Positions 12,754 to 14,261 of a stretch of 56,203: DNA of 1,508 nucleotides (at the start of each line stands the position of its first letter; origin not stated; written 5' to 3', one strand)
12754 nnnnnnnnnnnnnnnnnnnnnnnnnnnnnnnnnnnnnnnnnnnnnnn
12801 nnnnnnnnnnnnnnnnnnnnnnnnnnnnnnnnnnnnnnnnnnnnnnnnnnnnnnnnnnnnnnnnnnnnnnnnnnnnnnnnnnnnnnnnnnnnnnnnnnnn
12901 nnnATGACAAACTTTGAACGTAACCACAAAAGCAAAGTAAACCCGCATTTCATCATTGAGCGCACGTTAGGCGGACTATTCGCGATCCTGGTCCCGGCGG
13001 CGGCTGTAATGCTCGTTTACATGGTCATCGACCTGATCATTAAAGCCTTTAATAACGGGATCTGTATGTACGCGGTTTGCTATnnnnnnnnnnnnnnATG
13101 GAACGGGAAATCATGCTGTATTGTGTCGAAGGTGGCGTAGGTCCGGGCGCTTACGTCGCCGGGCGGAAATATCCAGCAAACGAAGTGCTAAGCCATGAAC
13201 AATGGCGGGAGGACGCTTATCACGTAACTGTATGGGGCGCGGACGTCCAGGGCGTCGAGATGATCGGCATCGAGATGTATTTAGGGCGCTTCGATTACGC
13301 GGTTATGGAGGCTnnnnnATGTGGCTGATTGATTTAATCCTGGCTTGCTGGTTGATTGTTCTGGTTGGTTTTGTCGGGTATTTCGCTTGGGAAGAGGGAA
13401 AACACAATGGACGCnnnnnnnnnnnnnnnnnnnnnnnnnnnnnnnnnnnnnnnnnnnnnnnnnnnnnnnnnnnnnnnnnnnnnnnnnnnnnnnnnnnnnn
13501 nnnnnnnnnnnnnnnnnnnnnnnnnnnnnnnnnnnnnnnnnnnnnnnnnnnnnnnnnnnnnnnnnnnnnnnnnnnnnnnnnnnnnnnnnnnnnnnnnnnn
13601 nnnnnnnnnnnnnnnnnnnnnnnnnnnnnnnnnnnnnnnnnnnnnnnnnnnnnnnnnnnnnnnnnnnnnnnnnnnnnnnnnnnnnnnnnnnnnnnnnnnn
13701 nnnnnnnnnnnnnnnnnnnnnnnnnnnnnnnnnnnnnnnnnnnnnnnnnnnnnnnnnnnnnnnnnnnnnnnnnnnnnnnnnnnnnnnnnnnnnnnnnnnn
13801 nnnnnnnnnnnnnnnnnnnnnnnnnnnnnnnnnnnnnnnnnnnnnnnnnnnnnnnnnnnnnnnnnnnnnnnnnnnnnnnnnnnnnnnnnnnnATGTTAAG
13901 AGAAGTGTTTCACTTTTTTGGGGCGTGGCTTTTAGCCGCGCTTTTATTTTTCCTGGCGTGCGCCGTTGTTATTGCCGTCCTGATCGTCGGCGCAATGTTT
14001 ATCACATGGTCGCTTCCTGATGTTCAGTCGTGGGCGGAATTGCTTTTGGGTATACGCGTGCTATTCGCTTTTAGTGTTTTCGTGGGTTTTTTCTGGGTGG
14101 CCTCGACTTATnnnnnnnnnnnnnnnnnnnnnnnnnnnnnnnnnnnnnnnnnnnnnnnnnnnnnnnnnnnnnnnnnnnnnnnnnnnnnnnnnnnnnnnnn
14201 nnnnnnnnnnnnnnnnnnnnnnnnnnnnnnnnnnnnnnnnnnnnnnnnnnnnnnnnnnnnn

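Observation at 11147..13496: Scattered single-helix peptide mini-ORFs in the early region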

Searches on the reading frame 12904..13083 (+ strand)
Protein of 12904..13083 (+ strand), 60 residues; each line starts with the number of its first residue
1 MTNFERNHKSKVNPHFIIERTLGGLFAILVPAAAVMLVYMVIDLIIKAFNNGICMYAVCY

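Call 19: search_protein_families(library=phrogs, max_evalue=1, proteins=[window:12904-13083:+])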
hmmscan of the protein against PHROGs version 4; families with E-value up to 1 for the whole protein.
seq(60 aa): 1 family
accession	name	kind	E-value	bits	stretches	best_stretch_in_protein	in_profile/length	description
phrog_22684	-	unknown function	0.085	14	1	21-55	13-47/99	-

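Call 20: search_protein_families(library=pfam, max_evalue=1, proteins=[window:12904-13083:+])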
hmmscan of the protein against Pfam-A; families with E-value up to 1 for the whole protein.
seq(60 aa): 0 families

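Call 39: find_related_loci(query=window:12904-13083:+, collection=viral_contigs, flank=2500)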
Query seq(60 aa) (60 aa) in viral_contigs; peptide patterns used: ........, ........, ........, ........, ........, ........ (x = any residue, [..] = any of these).
22 stretches matched a pattern; 2 encode a relative of the query (tblastn E <= 1e-3); 2 distinct loci.
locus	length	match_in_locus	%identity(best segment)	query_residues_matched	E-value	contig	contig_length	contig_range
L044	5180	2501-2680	98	1-60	2e-38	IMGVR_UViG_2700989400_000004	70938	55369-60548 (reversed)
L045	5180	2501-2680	97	1-60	4e-38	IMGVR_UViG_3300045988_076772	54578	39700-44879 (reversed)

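Call 89: search_protein_families(library=padloc, max_evalue=0.1, proteins=[window:12904-13083:+])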
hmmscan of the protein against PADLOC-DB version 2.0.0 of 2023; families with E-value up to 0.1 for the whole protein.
window:12904-13083:+ (60 aa): 0 families

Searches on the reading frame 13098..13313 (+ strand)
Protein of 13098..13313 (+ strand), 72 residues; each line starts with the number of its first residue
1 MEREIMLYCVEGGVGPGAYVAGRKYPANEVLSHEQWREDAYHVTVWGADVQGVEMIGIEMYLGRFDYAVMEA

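Call 16: find_related_loci(query=window:13098-13313:+, collection=viral_contigs, flank=2500)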
Query window:13098-13313:+ (72 aa) in viral_contigs; peptide patterns used: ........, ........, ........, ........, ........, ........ (x = any residue, [..] = any of these).
9 stretches matched a pattern; 2 encode a relative of the query (tblastn E <= 1e-3); 2 distinct loci.
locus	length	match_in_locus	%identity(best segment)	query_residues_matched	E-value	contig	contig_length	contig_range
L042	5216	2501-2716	97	1-72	9e-46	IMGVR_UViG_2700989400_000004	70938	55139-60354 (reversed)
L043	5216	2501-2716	88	1-72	3e-42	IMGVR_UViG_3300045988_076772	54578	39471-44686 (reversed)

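Call 54: search_protein_families(library=ncbifam, max_evalue=0.01, proteins=[window:13098-13313:+])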
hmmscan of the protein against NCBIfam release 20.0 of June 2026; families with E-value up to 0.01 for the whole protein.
window:13098-13313:+ (72 aa): 0 families

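Call 55: search_protein_families(library=pfam, max_evalue=0.01, proteins=[window:13098-13313:+])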
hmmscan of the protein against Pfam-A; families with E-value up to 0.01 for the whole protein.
window:13098-13313:+ (72 aa): 0 families

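Call 89: search_protein_families(library=padloc, max_evalue=0.1, proteins=[window:13098-13313:+])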
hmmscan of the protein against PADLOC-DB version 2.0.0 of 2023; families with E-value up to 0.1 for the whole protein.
window:13098-13313:+ (72 aa): 0 families

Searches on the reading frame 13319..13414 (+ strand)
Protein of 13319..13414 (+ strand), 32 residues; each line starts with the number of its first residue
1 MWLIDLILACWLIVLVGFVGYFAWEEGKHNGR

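Call 19: search_protein_families(library=phrogs, max_evalue=1, proteins=[window:13319-13414:+])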
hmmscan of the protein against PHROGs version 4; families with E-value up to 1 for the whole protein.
seq(32 aa): 2 families
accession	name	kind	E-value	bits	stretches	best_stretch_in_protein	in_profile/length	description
phrog_24276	-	unknown function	0.04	15.4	1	5-27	31-53/55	-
phrog_7793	-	unknown function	0.1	13.6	1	9-31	9-32/47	-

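Call 20: search_protein_families(library=pfam, max_evalue=1, proteins=[window:13319-13414:+])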
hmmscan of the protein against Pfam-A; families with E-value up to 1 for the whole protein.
seq(32 aa): 0 families

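Call 34: search_dna_similar(query=window:13319-13414:+, collection=phages, mode=protein, max_evalue=10, max_rows=20)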
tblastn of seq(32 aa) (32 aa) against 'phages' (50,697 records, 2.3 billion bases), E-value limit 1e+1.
No match.

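Call 89: search_protein_families(library=padloc, max_evalue=0.1, proteins=[window:13319-13414:+])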
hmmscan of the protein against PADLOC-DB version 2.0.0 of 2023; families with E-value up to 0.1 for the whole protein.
seq(32 aa): 0 families

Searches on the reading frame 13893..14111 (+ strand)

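Call 19: search_protein_families(library=phrogs, max_evalue=1, proteins=[window:13893-14111:+])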
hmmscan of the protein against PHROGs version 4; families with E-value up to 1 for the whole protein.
seq(73 aa): 1 family
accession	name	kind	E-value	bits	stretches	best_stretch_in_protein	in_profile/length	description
phrog_14059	-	unknown function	0.0015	19.2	1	7-64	44-96/159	-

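Call 20: search_protein_families(library=pfam, max_evalue=1, proteins=[window:13893-14111:+])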
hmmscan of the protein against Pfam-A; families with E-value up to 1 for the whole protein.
seq(73 aa): 0 families

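Call 89: search_protein_families(library=padloc, max_evalue=0.1, proteins=[window:13893-14111:+])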
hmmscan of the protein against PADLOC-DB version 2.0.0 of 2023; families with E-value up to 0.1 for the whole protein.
window:13893-14111:+ (73 aa): 0 families
